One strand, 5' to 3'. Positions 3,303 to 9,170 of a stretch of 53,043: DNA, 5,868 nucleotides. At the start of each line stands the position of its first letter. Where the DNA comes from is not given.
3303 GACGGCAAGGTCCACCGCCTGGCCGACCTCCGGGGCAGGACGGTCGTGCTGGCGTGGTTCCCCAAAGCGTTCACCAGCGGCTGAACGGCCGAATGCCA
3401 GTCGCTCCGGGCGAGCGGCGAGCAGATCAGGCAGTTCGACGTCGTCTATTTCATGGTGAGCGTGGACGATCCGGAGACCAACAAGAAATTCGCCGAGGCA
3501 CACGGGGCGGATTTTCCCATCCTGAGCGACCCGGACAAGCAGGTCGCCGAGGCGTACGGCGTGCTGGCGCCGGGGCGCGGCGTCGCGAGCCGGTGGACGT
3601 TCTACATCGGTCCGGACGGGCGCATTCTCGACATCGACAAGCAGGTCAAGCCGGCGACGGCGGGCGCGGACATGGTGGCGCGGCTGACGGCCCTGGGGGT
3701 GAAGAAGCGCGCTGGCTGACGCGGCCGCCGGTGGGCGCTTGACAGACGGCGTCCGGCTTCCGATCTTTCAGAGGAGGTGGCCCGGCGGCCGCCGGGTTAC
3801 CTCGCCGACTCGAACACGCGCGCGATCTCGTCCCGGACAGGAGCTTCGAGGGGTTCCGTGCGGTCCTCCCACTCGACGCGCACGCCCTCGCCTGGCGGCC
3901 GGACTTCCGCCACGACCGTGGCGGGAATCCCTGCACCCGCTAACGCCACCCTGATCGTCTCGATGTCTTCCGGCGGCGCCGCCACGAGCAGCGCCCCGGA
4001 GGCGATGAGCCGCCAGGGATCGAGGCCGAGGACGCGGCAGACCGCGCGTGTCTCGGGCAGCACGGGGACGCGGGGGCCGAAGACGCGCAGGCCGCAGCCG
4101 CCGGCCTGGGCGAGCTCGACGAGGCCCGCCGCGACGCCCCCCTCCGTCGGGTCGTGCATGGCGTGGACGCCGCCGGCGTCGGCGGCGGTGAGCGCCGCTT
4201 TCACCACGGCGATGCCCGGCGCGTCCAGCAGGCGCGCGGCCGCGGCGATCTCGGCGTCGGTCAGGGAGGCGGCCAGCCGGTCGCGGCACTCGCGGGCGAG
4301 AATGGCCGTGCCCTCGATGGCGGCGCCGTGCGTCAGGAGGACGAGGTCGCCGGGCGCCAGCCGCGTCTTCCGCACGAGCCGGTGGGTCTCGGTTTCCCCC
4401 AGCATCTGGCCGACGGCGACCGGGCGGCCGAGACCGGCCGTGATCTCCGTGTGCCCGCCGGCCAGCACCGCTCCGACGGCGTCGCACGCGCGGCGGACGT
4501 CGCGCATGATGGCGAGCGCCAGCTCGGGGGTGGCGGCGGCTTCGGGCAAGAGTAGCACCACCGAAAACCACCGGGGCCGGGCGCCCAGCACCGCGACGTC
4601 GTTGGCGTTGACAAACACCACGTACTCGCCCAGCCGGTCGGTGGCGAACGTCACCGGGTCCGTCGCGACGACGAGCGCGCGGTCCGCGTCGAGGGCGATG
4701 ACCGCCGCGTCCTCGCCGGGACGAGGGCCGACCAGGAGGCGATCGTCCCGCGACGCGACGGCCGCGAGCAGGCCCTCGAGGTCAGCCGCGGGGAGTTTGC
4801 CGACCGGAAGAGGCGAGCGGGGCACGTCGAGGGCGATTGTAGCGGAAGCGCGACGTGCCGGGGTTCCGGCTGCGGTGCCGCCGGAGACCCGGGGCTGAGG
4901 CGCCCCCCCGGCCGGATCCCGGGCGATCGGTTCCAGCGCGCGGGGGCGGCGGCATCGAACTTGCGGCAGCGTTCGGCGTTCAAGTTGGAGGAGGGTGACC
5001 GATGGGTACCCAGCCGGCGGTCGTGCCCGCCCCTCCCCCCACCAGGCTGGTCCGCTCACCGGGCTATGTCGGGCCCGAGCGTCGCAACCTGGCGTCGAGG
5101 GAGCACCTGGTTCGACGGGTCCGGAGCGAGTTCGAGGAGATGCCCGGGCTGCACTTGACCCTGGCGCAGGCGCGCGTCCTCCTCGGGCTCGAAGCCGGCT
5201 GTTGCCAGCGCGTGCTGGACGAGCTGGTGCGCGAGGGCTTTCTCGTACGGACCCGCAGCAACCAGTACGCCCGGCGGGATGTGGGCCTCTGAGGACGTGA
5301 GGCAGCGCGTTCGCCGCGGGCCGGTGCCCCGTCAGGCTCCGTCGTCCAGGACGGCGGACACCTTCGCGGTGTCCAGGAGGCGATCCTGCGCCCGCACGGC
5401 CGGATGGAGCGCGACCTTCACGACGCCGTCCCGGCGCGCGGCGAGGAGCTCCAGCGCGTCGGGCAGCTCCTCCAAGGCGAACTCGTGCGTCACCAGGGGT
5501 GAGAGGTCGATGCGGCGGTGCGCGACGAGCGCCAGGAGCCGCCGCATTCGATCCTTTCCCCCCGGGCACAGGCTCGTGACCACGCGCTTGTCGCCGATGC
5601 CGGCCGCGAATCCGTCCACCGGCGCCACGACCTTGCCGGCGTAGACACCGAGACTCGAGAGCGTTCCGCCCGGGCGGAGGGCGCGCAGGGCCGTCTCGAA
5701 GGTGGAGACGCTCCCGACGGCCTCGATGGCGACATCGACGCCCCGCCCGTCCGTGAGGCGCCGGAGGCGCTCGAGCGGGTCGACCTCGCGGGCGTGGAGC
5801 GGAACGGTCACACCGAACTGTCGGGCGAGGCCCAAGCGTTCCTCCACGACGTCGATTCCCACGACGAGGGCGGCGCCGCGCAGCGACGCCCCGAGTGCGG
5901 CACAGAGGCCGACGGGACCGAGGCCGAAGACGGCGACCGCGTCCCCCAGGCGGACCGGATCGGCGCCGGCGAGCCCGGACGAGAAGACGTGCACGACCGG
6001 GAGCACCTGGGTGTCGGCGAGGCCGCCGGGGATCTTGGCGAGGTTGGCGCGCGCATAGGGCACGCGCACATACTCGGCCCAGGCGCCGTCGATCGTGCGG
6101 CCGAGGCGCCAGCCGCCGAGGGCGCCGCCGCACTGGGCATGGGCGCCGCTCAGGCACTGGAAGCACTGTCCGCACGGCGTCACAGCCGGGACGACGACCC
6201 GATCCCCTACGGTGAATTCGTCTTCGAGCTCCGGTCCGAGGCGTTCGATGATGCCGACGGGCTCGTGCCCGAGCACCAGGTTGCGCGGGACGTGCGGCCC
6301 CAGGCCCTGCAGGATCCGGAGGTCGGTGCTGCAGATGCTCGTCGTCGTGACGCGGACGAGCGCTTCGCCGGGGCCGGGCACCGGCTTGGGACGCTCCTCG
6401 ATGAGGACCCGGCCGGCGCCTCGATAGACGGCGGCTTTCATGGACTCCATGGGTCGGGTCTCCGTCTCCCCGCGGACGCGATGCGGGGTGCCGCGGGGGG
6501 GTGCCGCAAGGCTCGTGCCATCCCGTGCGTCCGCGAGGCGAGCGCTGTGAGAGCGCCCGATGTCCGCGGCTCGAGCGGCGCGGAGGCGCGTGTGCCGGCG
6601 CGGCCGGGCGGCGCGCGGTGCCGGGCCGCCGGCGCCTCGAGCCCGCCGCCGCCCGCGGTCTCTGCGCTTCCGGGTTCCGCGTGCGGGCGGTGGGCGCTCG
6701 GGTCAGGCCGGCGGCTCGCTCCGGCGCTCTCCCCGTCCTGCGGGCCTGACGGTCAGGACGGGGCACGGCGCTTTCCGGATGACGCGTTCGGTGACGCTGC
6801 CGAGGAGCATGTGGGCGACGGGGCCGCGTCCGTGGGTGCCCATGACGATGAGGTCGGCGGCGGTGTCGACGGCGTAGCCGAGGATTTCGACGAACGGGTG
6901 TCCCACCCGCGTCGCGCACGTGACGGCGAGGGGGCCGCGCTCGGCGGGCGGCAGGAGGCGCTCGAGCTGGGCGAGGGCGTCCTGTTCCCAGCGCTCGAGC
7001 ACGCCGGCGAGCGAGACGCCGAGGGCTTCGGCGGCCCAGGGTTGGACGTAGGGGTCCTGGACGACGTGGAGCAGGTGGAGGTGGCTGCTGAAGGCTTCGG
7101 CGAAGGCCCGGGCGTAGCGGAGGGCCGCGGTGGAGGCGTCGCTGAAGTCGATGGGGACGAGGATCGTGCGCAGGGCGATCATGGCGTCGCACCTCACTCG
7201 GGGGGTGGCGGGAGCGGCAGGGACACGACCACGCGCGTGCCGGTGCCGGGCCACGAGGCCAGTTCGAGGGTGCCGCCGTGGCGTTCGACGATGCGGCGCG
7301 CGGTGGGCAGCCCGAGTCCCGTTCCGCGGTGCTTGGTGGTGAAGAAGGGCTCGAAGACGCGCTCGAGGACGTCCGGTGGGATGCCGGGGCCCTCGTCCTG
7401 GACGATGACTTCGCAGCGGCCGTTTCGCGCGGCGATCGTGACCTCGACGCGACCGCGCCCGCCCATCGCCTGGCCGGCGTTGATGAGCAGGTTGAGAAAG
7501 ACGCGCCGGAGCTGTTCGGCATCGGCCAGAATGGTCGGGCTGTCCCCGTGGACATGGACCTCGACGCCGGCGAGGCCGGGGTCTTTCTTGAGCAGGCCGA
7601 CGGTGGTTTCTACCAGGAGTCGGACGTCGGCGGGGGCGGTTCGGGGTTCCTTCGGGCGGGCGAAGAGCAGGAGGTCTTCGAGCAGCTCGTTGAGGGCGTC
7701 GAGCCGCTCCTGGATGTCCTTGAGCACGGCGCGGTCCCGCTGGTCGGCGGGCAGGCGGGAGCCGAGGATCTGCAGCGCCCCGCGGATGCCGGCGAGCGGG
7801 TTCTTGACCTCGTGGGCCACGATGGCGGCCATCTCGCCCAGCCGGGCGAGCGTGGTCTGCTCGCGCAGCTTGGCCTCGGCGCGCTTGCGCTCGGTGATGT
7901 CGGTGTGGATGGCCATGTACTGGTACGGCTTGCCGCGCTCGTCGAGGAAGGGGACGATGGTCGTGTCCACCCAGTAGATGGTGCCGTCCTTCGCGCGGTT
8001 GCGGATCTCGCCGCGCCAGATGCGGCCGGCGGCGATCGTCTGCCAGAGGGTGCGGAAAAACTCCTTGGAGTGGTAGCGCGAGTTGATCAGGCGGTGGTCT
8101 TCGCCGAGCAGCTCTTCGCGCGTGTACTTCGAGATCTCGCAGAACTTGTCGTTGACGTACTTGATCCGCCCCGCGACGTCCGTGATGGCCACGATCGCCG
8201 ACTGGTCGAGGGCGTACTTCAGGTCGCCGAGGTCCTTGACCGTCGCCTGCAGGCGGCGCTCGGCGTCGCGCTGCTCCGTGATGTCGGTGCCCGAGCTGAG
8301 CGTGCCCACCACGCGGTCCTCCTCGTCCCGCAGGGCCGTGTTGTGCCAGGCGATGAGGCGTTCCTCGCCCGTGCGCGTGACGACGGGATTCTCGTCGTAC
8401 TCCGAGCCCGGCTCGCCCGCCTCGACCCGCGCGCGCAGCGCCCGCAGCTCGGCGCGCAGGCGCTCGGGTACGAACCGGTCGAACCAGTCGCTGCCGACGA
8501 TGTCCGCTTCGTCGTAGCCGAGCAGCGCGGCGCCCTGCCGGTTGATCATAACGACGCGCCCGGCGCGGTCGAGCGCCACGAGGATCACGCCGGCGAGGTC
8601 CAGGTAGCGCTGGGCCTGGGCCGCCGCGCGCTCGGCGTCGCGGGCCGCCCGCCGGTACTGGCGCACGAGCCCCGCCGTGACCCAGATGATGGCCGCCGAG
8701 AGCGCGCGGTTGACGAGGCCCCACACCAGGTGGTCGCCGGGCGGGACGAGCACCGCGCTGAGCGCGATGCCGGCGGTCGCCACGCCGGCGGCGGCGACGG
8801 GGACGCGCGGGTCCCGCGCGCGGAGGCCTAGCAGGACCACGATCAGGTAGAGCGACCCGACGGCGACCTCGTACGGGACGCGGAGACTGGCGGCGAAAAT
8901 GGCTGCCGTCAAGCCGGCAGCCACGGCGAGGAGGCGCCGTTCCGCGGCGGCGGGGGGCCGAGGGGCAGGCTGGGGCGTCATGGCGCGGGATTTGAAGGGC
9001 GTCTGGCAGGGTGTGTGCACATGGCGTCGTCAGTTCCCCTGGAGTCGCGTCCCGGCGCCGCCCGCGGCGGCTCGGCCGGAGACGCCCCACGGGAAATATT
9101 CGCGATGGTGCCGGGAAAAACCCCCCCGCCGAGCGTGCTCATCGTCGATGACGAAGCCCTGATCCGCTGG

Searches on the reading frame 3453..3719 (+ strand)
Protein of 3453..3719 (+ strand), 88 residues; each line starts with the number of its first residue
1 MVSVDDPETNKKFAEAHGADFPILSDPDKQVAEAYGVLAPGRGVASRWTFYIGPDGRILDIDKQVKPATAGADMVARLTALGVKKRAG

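Call 32: search_protein_families(library=pfam, proteins=[window:3453-3719:+], max_evalue=0.001)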
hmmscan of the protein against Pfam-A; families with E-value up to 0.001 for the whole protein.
window:3453-3719:+ (88 aa): 2 families
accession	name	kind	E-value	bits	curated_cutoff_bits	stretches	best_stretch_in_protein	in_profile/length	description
PF00578.27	AhpC-TSA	-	4e-14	53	26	1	2-58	65-121/124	AhpC/TSA family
PF08534.16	Redoxin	-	1.6e-08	34.9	26.6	1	2-69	69-139/148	Redoxin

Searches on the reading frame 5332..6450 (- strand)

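Call 31: search_protein_families(library=pfam, proteins=[window:5332-6450:-], max_evalue=0.001)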
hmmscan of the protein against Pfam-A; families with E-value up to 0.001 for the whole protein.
window:5332-6450:- (372 aa): 4 families
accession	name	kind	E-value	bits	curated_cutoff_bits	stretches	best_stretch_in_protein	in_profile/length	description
PF00107.32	ADH_zinc_N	-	3.6e-25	88.8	31.8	1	179-310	1-128/129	Zinc-binding dehydrogenase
PF08240.17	ADH_N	-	6.3e-25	87.9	23.5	1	26-141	1-103/104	Alcohol dehydrogenase GroES-like domain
PF13602.12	ADH_zinc_N_2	-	2.9e-10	41.6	27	1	227-340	15-127/134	Zinc-binding dehydrogenase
PF16912.11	Glu_dehyd_C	-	0.00047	20.1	34.9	0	171-332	33-197/211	Glucose dehydrogenase C-terminus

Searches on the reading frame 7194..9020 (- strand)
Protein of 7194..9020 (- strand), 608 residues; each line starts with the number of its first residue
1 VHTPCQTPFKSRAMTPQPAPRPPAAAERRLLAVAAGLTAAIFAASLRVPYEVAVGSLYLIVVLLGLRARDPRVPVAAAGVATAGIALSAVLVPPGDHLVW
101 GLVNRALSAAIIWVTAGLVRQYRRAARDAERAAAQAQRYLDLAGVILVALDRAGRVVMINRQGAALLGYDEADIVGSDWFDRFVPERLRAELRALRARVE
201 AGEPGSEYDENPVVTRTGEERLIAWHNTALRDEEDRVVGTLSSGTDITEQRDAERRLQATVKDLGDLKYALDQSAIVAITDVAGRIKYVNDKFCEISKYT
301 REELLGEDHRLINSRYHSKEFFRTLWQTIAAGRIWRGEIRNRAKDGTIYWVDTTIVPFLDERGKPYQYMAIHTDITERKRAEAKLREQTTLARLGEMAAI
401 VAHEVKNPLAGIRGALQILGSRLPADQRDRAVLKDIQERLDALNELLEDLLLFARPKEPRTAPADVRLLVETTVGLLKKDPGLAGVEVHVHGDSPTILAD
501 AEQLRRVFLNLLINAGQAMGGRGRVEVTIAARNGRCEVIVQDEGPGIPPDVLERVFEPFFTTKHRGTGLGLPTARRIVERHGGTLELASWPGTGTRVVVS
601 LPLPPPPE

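Call 31: search_protein_families(library=pfam, proteins=[window:7194-9020:-], max_evalue=0.001)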
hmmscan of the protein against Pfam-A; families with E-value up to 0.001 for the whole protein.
window:7194-9020:- (608 aa): 9 families
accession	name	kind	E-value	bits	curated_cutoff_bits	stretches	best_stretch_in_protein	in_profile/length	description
PF02518.31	HATPase_c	-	3.1e-28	98.9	26.4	1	500-604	2-110/111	Histidine kinase-, DNA gyrase B-, and HSP90-like ATPase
PF13426.13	PAS_9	-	1.5e-26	93.1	27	2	276-377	3-103/103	PAS domain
PF08448.16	PAS_4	-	1.7e-26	93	23.1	2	142-251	3-109/110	PAS fold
PF00989.32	PAS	-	7.3e-26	90.8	22.6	2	276-375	13-113/113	PAS fold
PF08447.18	PAS_3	-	9.8e-23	80.7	25.6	2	287-371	2-88/89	PAS fold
PF00512.31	HisKA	-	6.4e-15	55.4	26.9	1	394-457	2-64/66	His Kinase A (phospho-acceptor) domain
PF13188.13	PAS_8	-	1.3e-10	41.2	21.8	1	276-317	13-55/65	PAS domain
PF24820.1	Diguanyl_cycl_sensor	-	1.1e-05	25.7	28.1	1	148-198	10-59/109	Diguanylate cyclase-like sensor domain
PF12860.13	PAS_7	-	0.00058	20.4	27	0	148-254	9-114/115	PAS fold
